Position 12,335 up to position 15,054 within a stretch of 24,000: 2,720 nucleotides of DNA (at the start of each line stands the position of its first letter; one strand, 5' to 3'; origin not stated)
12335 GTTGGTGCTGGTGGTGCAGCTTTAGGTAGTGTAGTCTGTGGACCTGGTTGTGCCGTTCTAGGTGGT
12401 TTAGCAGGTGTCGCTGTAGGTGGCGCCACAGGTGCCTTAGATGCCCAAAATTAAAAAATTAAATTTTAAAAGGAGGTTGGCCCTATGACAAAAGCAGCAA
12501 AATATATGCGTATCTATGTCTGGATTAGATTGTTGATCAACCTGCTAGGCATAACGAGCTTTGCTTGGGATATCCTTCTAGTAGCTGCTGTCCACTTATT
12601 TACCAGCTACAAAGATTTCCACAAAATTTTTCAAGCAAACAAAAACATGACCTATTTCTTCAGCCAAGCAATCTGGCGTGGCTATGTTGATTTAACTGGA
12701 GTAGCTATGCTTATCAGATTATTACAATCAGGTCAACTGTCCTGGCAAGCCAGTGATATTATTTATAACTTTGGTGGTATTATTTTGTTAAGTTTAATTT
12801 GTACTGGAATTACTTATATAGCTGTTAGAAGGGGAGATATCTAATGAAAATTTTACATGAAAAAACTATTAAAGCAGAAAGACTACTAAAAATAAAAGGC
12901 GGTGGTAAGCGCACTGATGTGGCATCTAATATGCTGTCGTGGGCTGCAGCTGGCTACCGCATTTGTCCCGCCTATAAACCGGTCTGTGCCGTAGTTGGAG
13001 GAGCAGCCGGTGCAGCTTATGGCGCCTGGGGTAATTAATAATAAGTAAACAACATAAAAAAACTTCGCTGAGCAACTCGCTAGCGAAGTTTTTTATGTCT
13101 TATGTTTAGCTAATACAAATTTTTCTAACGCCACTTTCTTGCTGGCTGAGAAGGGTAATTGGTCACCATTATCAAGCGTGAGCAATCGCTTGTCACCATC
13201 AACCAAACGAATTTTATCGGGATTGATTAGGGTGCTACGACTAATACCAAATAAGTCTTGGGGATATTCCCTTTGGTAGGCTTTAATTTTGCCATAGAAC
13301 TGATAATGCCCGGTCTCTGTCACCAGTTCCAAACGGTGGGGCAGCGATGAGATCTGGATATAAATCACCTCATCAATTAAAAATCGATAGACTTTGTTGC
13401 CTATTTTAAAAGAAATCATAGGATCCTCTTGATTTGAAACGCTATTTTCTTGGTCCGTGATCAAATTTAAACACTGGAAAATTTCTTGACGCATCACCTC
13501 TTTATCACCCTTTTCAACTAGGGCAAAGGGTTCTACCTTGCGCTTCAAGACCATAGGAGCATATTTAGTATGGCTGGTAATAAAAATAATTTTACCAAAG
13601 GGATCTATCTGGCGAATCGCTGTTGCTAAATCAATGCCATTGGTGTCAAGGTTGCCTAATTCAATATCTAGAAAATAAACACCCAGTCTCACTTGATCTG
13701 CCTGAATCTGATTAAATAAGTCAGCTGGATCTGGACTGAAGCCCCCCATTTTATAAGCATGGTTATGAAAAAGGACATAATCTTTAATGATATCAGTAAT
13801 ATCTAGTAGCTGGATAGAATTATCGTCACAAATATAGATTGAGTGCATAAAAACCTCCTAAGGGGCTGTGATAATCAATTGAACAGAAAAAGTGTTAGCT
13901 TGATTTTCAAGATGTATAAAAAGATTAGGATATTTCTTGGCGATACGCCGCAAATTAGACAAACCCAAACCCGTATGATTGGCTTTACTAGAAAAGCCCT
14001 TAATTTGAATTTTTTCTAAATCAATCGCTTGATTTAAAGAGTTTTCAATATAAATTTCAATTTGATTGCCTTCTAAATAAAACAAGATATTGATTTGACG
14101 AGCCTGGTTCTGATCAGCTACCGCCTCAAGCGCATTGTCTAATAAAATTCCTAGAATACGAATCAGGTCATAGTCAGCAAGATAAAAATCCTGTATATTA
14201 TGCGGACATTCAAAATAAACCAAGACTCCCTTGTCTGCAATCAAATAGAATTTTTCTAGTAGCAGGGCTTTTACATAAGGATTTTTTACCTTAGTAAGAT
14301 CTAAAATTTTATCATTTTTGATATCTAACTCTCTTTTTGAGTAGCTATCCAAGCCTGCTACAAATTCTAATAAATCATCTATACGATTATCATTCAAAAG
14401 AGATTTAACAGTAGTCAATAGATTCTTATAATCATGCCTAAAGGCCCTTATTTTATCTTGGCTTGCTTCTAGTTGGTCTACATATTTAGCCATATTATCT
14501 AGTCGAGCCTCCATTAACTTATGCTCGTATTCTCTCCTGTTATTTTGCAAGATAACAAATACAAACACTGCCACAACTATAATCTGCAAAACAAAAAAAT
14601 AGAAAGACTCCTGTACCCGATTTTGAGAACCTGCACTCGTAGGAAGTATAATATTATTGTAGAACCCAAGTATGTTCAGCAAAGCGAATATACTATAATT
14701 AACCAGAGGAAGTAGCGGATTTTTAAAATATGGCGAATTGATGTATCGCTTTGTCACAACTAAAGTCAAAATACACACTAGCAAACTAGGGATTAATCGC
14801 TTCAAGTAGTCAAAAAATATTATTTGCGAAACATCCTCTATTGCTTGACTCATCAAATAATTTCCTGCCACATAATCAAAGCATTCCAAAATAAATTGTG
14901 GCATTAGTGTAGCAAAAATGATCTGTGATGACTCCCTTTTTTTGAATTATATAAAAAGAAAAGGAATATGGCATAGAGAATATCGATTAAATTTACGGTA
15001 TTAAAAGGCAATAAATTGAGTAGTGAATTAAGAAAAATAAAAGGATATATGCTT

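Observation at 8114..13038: Duplicated, diverged two-gene module: a 119-aa membrane protein translationally coupled to a GG peptide, with unusual gene order and one orphan copy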

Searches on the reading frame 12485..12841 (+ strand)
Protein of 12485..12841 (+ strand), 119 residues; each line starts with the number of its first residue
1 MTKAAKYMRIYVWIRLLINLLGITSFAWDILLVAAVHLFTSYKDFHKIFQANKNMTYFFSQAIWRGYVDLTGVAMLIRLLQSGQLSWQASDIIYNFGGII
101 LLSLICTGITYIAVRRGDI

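Call 7: search_protein_families(library=pfam, max_evalue=1, proteins=[window:12485-12841:+])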
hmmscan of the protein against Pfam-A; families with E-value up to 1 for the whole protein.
window:12485-12841:+ (119 aa): 1 family
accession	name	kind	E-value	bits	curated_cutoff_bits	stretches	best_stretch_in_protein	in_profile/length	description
PF04061.19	ORMDL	-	0.0017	18.7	27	1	52-104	1-56/135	ORMDL family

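Call 8: search_protein_families(library=ncbifam, max_evalue=1, proteins=[window:12485-12841:+])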
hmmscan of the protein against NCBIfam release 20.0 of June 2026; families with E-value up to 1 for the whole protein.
window:12485-12841:+ (119 aa): 1 family
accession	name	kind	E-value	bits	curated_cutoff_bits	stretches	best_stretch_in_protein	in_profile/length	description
NF009386.0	PRK12745.1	equivalog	0.14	11.2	250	1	41-70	105-134/259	3-ketoacyl-ACP reductase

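Call 9: find_homologous_proteins(query=window:12485-12841:+, max_evalue=0.01)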
Query window:12485-12841:+ (119 aa): 1 proteins with E <= 0.01 among 30 candidates.
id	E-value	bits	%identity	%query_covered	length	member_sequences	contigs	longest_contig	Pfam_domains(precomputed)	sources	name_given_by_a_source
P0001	3.3e-71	255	100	100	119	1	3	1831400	-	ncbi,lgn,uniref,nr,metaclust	ncbi:hypothetical protein AWM75_04355 [Aerococcus urinaehominis]|uniref:Uncharacterized protein n=1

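Call 16: predict_structure(alignment_id=A1)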
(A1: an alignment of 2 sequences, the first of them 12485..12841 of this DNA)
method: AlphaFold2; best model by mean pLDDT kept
length: 119 residues; sequences in the alignment: 2
mean_pLDDT: 48.7   pTM: 0.28
mean pLDDT of the five models: 48.7, 48.4, 47.9, 47.8, 43.7
residues with pLDDT >= 90: 0; 70-90: 0; 50-70: 44; < 50: 75
segments of 3 or more residues with pLDDT < 50: 1-9, 15-23, 26-28, 30-32, 34-50, 52-58, 86-90, 101-105, 113-115, 117-119
pLDDT, mean of each block of 10 residues (from residue 1): 46 48 47 46 45 48 52 55 53 50 49 46
secondary structure, 60 per line:
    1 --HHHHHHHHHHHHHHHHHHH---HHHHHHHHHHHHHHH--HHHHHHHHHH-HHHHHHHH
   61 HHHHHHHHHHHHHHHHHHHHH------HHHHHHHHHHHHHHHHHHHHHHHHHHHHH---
elements in order: H3-21 H25-39 H42-51 H53-81 H88-116

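Call 19: search_protein_representatives(alignment_id=A1)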
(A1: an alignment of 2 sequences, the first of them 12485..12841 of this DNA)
Query: 2 sequences, 119 profile positions. Proteins with E-value up to 0.001 (for the whole library): 1; up to 1e-10: 1; up to 1e-30: 1. The best 1 are listed.
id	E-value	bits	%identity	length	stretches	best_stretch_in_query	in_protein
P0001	3.2e-67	240.7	-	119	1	1-119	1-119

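Call 22: find_encoding_contigs(protein=P0001, flank=10000, max_places=6)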
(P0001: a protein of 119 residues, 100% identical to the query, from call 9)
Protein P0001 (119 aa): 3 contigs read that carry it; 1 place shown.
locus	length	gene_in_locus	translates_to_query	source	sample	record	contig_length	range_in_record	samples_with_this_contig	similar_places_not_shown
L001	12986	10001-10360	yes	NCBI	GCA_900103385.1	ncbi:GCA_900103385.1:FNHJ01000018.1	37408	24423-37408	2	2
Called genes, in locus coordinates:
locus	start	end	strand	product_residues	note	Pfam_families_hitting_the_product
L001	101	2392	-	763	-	PF00343:Phosphorylase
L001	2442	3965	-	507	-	PF02446:Glyco_hydro_77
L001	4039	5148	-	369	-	PF00465:Fe-ADH, PF13685:Fe-ADH_2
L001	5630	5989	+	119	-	-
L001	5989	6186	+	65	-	-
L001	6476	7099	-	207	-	PF06161:DUF975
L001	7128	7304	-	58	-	-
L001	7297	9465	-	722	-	PF03412:Peptidase_C39, PF13529:Peptidase_C39_2 (weak), PF00664:ABC_membrane, PF00005:ABC_tran, PF02463:SMC_N (faint)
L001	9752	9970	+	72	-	-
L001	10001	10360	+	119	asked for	-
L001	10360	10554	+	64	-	PF10439:Bacteriocin_IIc (weak)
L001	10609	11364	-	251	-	PF00072:Response_reg (weak), PF04397:LytTR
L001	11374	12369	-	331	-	PF14501:HATPase_c_5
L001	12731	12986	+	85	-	PF00872:Transposase_mut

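Call 29: find_related_loci(query=A1, collection=genome_contigs, flank=8000)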
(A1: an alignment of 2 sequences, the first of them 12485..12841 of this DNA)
Query A1 (119 aa) in genome_contigs; peptide patterns used: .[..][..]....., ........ (x = any residue, [..] = any of these).
26 stretches matched a pattern, but none encodes a relative of the query by tblastn (E <= 1e-3).

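Call 32: search_dna_similar(query=window:12485-12841:+, collection=plasmids, mode=protein, max_evalue=10, max_rows=15)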
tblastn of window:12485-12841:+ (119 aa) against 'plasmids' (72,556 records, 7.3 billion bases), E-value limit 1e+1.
Records with a match: 4; places in all: 4; records where one place covers at least 80% of the query: 0.
Best place of each record, by identity: <60% 4.
By first word of the organism name: Salmonella 3; Paroceanicella 1.
By predicted mobility (MOB-suite, as given by PLSDB): non-mobilizable 3; conjugative 1.
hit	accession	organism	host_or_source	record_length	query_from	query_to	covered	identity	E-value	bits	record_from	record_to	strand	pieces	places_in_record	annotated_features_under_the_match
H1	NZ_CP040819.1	Paroceanicella profunda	Cell culture,Deep seawater from Mariana ...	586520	33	97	55%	30.0%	2e+0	35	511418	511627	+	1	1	alpha/beta fold hydrolase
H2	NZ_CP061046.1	Salmonella enterica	bacterial culture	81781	20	67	40%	33.3%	7e+0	33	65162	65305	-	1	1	none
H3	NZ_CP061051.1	Salmonella enterica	bacterial culture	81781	20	67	40%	33.3%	7e+0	33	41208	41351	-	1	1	none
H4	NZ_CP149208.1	Salmonella enterica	Homo sapiens,single cell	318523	20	67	40%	33.3%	7e+0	33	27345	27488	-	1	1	none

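Call 57: search_solved_structures(query=A1, max_evalue=10)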
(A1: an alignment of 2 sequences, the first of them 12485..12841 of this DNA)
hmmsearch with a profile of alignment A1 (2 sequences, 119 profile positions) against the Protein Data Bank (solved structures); distinct sequences matched with E-value up to 10: 0.

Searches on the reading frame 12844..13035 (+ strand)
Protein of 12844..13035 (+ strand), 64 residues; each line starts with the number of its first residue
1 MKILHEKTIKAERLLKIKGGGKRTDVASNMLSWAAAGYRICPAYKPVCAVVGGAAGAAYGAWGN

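Call 7: search_protein_families(library=pfam, max_evalue=1, proteins=[window:12844-13035:+])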
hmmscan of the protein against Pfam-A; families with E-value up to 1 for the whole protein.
window:12844-13035:+ (64 aa): 1 family
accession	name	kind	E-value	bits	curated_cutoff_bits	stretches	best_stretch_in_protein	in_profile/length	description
PF10439.15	Bacteriocin_IIc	-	4.4e-06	27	27.1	1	8-58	6-58/59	Bacteriocin class II with double-glycine leader peptide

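Call 8: search_protein_families(library=ncbifam, max_evalue=1, proteins=[window:12844-13035:+])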
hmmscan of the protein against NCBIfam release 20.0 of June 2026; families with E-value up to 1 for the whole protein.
window:12844-13035:+ (64 aa): 2 families
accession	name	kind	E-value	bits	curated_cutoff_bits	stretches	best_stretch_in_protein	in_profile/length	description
NF033383.2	induct_EntF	subfamily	0.012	15.9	35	1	7-24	3-20/40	EntF family bacteriocin induction factor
NF053612.1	anchor_PA1041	equivalog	0.66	9.9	250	0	45-61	33-49/236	PA1041 family peptidoglycan-binding anchor lipoprotein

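Call 21: find_homologous_proteins(query=window:12844-13035:+, max_evalue=10)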
Query window:12844-13035:+ (64 aa): 1 proteins with E <= 10 among 2 candidates.
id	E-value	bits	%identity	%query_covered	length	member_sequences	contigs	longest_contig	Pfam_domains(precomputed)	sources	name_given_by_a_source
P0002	1.7e-35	137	100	100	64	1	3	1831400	PF10439.16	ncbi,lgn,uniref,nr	ncbi:hypothetical protein AWM75_04360 [Aerococcus urinaehominis]|uniref:Uncharacterized protein n=1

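Call 28: find_related_loci(query=A3, collection=genome_contigs, flank=6000)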
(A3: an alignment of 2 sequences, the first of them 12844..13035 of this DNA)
Query A3 (64 aa) in genome_contigs; peptide patterns used: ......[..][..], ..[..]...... (x = any residue, [..] = any of these).
53 stretches matched a pattern, but none encodes a relative of the query by tblastn (E <= 1e-3).

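Call 33: search_dna_similar(query=window:12844-13035:+, collection=plasmids, mode=protein, max_evalue=10, max_rows=20)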
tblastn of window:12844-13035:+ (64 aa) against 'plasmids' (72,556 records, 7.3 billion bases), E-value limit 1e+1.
Records with a match: 1; places in all: 1; records where one place covers at least 80% of the query: 0.
Best place of each record, by identity: <60% 1.
By first word of the organism name: Pantoea 1.
By predicted mobility (MOB-suite, as given by PLSDB): non-mobilizable 1.
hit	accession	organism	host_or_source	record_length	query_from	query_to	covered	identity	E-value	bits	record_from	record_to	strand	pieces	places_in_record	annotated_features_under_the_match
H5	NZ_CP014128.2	Pantoea vagans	Homo sapiens,wound swab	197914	16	45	47%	43.3%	9e+0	30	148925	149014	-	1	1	GGDEF and EAL domain-containing protein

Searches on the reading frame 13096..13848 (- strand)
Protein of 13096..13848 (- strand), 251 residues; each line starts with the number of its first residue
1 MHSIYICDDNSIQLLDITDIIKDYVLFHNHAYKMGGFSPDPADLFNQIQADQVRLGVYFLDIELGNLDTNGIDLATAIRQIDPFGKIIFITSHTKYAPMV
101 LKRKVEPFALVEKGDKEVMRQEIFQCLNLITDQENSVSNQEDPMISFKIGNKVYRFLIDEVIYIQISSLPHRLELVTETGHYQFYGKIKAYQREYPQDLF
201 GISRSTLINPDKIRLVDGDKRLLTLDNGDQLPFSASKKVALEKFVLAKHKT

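Call 7: search_protein_families(library=pfam, max_evalue=1, proteins=[window:13096-13848:-])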
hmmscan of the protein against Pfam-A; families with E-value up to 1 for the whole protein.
window:13096-13848:- (251 aa): 2 families
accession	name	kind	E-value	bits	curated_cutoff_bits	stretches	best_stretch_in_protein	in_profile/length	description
PF04397.21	LytTR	-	4.9e-15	56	22.6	1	152-243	2-95/98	LytTr DNA-binding domain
PF00072.30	Response_reg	-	2.1e-06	28.3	30.2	1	4-100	1-86/111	Response regulator receiver domain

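Call 8: search_protein_families(library=ncbifam, max_evalue=1, proteins=[window:13096-13848:-])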
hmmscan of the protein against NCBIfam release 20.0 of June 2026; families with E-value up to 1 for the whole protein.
window:13096-13848:- (251 aa): 6 families
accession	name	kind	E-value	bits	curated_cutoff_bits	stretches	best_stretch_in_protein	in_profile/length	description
NF046049.1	quorum_RR_AgrA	equivalog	7.7e-30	104.2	400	1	4-230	3-227/238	quorum-sensing response regulator AgrA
NF010684.1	PRK14084.1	equivalog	5.4e-10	39.4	375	1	57-217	49-221/254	response regulator transcription factor LytR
NF008677.0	PRK11697.1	equivalog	0.0073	15.7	246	1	52-234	45-224/238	two-component system response regulator BtsR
NF047654.1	DiguCycDgcRLepto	equivalog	0.021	13.7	500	1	54-133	46-126/295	diguanylate cyclase DgcR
NF046022.1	RespRegCpdRBruc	equivalog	0.04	13.9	180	1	55-94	46-83/120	cell cycle two-component system response regulator CpdR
NF051850.1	RespRegRprY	equivalog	0.075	12.4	370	1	4-95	7-87/234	response regulator transcription factor RprY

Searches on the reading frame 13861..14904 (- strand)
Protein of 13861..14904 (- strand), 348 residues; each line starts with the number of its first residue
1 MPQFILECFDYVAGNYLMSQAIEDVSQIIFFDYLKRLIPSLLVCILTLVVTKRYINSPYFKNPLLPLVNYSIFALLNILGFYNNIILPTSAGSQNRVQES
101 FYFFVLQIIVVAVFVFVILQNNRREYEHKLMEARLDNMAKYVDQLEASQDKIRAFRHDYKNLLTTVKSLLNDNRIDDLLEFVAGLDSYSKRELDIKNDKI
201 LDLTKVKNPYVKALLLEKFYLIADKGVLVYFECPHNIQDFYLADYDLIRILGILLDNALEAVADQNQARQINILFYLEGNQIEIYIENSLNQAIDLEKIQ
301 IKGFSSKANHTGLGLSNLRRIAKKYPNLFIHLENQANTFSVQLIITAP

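Call 7: search_protein_families(library=pfam, max_evalue=1, proteins=[window:13861-14904:-])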
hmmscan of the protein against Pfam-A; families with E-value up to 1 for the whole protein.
window:13861-14904:- (348 aa): 8 families
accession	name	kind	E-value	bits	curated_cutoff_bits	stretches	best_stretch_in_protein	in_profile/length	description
PF14501.12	HATPase_c_5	-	1e-15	57.9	22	1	243-345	2-101/102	GHKL domain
PF02518.31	HATPase_c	-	0.00018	22.3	26.4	1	246-325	5-87/111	Histidine kinase-, DNA gyrase B-, and HSP90-like ATPase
PF14689.11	SPOB_a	-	0.0024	17.9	28.1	1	139-180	3-44/62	Sensor_kinase_SpoOB-type, alpha-helical domain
PF10046.14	BLOC1_2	-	0.0056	17.5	33.4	1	129-191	30-90/96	Biogenesis of lysosome-related organelles complex-1 subunit 2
PF02500.21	DNA_pack_N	-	0.013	15.8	25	1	124-223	50-148/278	Probable DNA packing protein, N-terminus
PF07074.17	TRAP-gamma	-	0.032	14.3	25.2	1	97-160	44-107/170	Translocon-associated protein, gamma subunit (TRAP-gamma)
PF06825.17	HSBP1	-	0.35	11.2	28.6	1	133-148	27-42/51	Heat shock factor binding protein 1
PF10717.14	ODV-E18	-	0.39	11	28.1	0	32-50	17-35/87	Occlusion-derived virus envelope protein ODV-E18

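Call 8: search_protein_families(library=ncbifam, max_evalue=1, proteins=[window:13861-14904:-])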
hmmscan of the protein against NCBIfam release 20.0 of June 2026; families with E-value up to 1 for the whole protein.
window:13861-14904:- (348 aa): 9 families
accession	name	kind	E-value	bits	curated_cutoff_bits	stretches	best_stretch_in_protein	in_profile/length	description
NF046015.1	HisKinAgrCStaph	equivalog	8e-29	101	500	1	16-331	90-402/414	quorum-sensing sensor histidine kinase AgrC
NF008298.1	PRK11086.1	subfamily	8.2e-17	60.8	520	1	129-341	317-521/529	DcuS/MalK family sensor histidine kinase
NF038334.1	malate_HK_MalK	exception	5.7e-12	45.1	800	1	148-342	329-522/533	malate sensor histidine kinase MalK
NF011627.0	PRK15053.1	equivalog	3.3e-07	29.3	656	1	128-312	325-501/552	sensor histidine kinase DpiB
TIGR02132.1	phaR_Bmeg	equivalog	0.0063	16.5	148.4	1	131-225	91-176/189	polyhydroxyalkanoic acid synthase subunit PhaR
NF008468.0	PRK11360.1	equivalog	0.0071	14.7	646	1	224-325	484-586/616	two-component system sensor histidine kinase AtoS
NF007688.0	PRK10364.1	equivalog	0.0073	15.1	479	1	245-324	347-428/460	two-component system sensor histidine kinase ZraS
TIGR00996.1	Mtu_fam_mce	paralog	0.084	12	140.5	1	132-187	212-266/291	MCE family protein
NF028538.0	PAP2_lipid_A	equivalog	0.76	9.2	275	0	10-54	37-80/234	PAP2 family lipid A phosphatase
